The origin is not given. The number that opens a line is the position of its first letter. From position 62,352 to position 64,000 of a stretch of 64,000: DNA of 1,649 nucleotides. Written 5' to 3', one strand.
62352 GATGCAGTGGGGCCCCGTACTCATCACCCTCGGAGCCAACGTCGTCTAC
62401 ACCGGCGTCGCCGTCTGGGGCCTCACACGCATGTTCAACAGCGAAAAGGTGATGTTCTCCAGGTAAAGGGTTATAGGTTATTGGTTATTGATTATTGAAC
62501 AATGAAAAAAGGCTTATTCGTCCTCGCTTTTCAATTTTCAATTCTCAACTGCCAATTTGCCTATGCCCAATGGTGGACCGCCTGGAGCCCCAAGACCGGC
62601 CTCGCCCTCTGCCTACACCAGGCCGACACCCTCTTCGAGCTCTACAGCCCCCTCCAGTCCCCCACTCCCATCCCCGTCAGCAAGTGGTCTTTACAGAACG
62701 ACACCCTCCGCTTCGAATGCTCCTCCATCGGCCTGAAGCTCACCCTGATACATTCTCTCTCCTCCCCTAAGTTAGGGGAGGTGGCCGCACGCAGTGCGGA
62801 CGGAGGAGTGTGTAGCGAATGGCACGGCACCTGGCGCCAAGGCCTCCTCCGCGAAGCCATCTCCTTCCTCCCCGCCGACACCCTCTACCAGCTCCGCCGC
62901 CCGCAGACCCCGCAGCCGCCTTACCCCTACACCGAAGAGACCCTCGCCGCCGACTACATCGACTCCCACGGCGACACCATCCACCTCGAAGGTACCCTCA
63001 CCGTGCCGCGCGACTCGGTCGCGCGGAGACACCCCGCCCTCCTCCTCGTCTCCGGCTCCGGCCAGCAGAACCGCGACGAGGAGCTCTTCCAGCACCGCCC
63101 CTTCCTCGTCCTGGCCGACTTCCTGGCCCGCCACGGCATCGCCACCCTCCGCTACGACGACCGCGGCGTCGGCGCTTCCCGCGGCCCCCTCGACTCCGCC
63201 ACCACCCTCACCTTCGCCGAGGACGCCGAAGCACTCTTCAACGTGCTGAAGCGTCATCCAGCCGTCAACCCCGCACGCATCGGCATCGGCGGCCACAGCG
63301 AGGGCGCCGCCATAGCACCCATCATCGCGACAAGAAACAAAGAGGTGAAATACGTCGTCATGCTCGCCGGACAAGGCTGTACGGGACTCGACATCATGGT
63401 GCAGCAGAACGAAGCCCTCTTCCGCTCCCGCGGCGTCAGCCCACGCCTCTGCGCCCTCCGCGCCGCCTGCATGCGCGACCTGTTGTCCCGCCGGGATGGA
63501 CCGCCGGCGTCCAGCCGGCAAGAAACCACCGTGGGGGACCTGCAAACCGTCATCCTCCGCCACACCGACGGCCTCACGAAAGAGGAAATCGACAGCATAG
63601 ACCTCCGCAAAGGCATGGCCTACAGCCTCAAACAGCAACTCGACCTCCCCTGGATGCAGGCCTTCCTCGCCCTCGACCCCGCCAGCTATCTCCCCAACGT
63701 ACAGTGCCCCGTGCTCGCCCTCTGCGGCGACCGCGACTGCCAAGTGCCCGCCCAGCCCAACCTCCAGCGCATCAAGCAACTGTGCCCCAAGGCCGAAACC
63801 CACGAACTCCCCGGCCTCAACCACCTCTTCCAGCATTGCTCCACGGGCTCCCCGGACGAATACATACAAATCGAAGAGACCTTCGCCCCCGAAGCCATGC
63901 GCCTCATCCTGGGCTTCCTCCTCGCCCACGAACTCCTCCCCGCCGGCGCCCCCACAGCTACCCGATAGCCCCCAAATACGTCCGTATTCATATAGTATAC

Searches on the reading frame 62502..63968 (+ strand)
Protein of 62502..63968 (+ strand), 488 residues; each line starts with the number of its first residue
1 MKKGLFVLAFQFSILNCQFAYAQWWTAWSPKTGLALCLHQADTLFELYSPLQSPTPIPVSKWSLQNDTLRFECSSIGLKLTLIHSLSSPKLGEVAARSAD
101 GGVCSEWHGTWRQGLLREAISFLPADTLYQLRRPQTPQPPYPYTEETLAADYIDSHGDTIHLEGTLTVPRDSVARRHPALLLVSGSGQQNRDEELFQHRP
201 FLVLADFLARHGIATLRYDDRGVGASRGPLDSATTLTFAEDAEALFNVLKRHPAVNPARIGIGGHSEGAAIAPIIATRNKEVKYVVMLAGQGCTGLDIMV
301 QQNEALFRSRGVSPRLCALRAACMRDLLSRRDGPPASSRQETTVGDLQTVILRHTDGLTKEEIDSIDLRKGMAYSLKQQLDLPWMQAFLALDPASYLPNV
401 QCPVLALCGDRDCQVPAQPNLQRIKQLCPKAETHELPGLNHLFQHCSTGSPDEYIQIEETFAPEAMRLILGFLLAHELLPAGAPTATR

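Call 11: search_protein_families(library=pfam, proteins=[window:62502-63968:+])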
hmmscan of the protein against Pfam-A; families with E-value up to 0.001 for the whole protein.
window:62502-63968:+ (488 aa): 8 families
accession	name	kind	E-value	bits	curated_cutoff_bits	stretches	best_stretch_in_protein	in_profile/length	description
PF12697.13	Abhydrolase_6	-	1.5e-09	39.3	26.3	1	180-454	1-214/217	Alpha/beta hydrolase family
PF12146.15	Hydrolase_4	-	2.7e-09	37.1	27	1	204-289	23-108/239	Serine aminopeptidase, S33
PF00561.26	Abhydrolase_1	-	5e-08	33.3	25.8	0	180-290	3-102/245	alpha/beta hydrolase fold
PF08840.17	BAAT_C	-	7.8e-07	29.8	20.9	1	246-304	10-68/210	BAAT / Acyl-CoA thioester hydrolase C terminal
PF01738.24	DLH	-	1.3e-05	25.3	21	0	228-290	67-129/217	Dienelactone hydrolase family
PF02129.25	Peptidase_S15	-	4.4e-05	23.7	23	1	158-290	1-128/262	X-Pro dipeptidyl-peptidase (S15 family)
PF00326.27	Peptidase_S9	-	4.4e-05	23.5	22.6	0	241-306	47-111/213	Prolyl oligopeptidase family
PF12695.13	Abhydrolase_5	-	0.00014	22.1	27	0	247-290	48-89/164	Alpha/beta hydrolase family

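Call 33: search_solved_structures(query=window:62502-63968:+, show_alignments=2)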
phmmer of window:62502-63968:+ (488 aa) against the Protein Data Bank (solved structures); distinct sequences matched with E-value up to 0.001: 22.
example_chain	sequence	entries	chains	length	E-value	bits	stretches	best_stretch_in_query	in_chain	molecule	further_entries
9pjb_A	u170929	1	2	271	9.8e-14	54.2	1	163-289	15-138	MHETase MHT043-5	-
8b4u_A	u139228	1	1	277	2.3e-13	53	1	162-289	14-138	Alpha/beta hydrolase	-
7wwh_A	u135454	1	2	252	1e-11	47.6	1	162-292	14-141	Alpha/beta hydrolase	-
9h0z_A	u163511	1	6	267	2.5e-10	43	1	162-289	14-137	Serine aminopeptidase S33 domain-containing protein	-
7q4h_A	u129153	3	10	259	8.8e-10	41.2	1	162-289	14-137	Hydrolase_4 domain-containing protein | Serine aminopeptidase S33 domain-containing protein | Prolyl oligopeptidase family protein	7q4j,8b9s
3pf8_A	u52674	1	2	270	2.2e-07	33.3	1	204-292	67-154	Cinnamoyl esterase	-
9w30_A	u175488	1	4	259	3.4e-07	32.6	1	160-288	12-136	Alpha/beta superfamily hydrolase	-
3qm1_A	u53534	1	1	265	5.5e-07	31.9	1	204-292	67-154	Cinnamoyl esterase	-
3pf9_A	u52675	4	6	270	5.7e-07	31.9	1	204-292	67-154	Cinnamoyl esterase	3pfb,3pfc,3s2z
8yzn_A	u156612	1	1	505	3.8e-06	29.2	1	201-292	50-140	Lipase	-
8yzo_A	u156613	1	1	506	3.8e-06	29.2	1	201-292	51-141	Lipase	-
7z2u_A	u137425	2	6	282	1e-05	27.8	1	158-284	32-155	Ferulic acid esterase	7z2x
9pid_A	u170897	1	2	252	2e-05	26.8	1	176-289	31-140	Alpha/beta fold hydrolase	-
9pic_A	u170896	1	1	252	2e-05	26.8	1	176-289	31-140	Alpha/beta fold hydrolase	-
7z2v_A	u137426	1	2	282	2.6e-05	26.4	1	158-284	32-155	Ferulic acid esterase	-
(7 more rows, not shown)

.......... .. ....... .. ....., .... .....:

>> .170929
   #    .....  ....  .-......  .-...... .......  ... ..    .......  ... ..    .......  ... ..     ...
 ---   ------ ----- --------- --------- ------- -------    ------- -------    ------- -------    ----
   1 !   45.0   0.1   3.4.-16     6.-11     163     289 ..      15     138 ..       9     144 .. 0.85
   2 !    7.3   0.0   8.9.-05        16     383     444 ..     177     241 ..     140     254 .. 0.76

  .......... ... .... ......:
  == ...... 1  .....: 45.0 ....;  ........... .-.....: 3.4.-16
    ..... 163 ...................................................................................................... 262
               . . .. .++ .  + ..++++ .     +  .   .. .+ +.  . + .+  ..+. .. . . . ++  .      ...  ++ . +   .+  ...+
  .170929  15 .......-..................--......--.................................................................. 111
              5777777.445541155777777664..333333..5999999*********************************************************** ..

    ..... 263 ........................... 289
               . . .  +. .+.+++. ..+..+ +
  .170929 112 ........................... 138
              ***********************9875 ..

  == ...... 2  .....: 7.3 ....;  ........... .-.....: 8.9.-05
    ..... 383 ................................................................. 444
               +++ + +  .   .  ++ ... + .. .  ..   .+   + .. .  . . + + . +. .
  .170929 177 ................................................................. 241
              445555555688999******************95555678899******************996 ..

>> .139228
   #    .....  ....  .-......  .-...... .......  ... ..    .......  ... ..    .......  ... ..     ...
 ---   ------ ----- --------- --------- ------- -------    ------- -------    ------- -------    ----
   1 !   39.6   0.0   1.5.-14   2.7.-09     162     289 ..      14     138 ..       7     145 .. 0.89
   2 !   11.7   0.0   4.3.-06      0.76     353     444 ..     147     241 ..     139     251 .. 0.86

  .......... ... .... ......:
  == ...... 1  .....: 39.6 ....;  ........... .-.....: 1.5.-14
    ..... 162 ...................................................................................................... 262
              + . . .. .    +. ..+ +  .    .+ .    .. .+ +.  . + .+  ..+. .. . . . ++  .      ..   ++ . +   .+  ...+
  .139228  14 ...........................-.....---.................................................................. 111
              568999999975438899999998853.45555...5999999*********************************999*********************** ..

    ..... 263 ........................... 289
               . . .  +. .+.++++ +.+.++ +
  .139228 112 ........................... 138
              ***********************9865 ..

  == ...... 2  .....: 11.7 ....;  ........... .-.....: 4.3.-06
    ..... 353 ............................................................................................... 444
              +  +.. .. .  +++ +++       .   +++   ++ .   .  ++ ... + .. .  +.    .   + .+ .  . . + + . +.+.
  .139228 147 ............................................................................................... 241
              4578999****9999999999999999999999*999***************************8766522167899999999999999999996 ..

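Call 45: list_cluster_members(proteins=[P0001, window:62502-63965:+, window:56353-57045:-, P0003, P0042])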
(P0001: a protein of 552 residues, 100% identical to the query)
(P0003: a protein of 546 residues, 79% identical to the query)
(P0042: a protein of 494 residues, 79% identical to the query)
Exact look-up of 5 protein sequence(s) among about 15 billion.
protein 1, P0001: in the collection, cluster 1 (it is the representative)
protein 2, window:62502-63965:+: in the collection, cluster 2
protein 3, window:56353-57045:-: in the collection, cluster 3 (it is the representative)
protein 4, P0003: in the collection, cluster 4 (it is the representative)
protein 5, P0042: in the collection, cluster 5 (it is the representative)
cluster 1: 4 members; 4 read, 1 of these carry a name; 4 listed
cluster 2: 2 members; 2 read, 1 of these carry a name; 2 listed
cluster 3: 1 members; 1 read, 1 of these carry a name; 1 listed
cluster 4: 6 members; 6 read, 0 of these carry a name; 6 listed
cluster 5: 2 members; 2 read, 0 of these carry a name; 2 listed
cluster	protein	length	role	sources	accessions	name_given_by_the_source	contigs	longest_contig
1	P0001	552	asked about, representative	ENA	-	-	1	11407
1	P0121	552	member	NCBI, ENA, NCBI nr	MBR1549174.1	MAG: FAD-binding protein [Bacteroidales bacterium] | FAD-binding protein [Bacteroidales bacterium]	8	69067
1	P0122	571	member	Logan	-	-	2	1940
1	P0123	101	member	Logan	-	-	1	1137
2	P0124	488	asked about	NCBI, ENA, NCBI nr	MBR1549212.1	MAG: alpha/beta hydrolase [Bacteroidales bacterium] | alpha/beta hydrolase [Bacteroidales bacterium]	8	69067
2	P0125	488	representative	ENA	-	-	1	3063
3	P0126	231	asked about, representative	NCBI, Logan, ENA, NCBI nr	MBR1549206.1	MAG: MBL fold metallo-hydrolase [Bacteroidales bacterium] | MBL fold metallo-hydrolase [Bacteroidales bacterium]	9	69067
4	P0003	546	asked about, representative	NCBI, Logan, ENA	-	-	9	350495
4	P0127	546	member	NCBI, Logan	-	-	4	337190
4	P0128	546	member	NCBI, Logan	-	-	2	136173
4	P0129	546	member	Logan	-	-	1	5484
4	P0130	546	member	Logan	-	-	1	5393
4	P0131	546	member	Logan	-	-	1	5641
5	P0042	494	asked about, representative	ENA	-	-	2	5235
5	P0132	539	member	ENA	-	-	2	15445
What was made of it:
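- Tried and rejected: The 90%-identity clusters hold no full-length member short enough to lack the insert; 552-residue members predominate (call 45).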

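Call 48: find_homologous_proteins(query=window:62502-63965:+, max_evalue=1e-20)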
Query window:62502-63965:+ (488 aa): 7518 proteins with E <= 1e-20 among 8000 candidates; the best 120 are listed.
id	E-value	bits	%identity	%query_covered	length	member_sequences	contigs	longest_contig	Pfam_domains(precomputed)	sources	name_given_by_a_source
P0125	0.0e+0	1125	100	100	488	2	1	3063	PF00326.28,PF12697.14,PF01738.25,PF08840.18,PF00561.27,PF12146.16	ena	-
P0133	3.5e-222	757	65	98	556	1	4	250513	PF12697.14,PF08840.18,PF00561.27,PF12146.16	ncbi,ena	-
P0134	2.5e-220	750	76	65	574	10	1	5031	PF12697.14,PF00561.27,PF12146.16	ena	-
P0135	2.3e-219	747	67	99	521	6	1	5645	PF12697.14,PF00561.27,PF12146.16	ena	-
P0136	6.7e-219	746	60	94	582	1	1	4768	PF12697.14,PF00561.27,PF12146.16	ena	-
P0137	1.2e-215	735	64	98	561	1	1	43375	PF12697.14,PF00561.27,PF12146.16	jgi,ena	-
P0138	6.1e-215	733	76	65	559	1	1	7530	PF12697.14,PF08840.18,PF00561.27,PF12146.16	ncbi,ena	-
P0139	1.3e-214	732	62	98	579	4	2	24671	PF12697.14,PF00561.27,PF12146.16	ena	-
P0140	3.8e-214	730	64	98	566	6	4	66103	PF12697.14,PF00561.27,PF12146.16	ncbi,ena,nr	ncbi:MAG: alpha/beta hydrolase [Bacteroidales bacterium]|nr:alpha/beta hydrolase [Bacteroidales bact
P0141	8.1e-212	722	73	65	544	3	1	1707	PF12697.14,PF00561.27,PF12146.16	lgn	-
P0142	2.4e-208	711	68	98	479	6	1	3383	PF02129.25,PF12697.14,PF00561.27,PF12146.16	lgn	-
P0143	2.6e-204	698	65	97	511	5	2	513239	PF12697.14,PF08840.18,PF00561.27,PF12146.16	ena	-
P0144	7.9e-199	680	65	97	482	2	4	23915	PF02129.25,PF12697.14,PF00561.27,PF12146.16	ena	-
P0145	3.6e-196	671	63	96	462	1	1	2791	PF12697.14,PF12695.14,PF08840.18,PF00561.27,PF12146.16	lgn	-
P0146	4.7e-196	670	62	97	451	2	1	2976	PF02129.25,PF00326.28,PF12697.14,PF12695.14,PF08840.18,PF00561.27,PF12146.16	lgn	-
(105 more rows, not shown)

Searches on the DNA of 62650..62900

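Call 17: search_rna_families(source=window, start=62650, end=62900, threshold=evalue, max_evalue=10)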
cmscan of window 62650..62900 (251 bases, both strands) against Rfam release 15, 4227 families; matches with E-value up to 10: 2.
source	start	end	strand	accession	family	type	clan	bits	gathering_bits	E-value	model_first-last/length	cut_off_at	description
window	62774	62852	-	RF04083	MIR528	Gene; miRNA;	-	14.5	62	2.1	1-89/89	no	MIR528 microRNA precursor family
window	62736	62784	-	RF01762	whalefall-1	Gene; sRNA;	-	12.1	37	1.8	1-56/56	no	Whalefall-1 RNA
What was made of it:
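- On Rfam RNA families: Nothing credible appeared at E<=10 (call 17).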
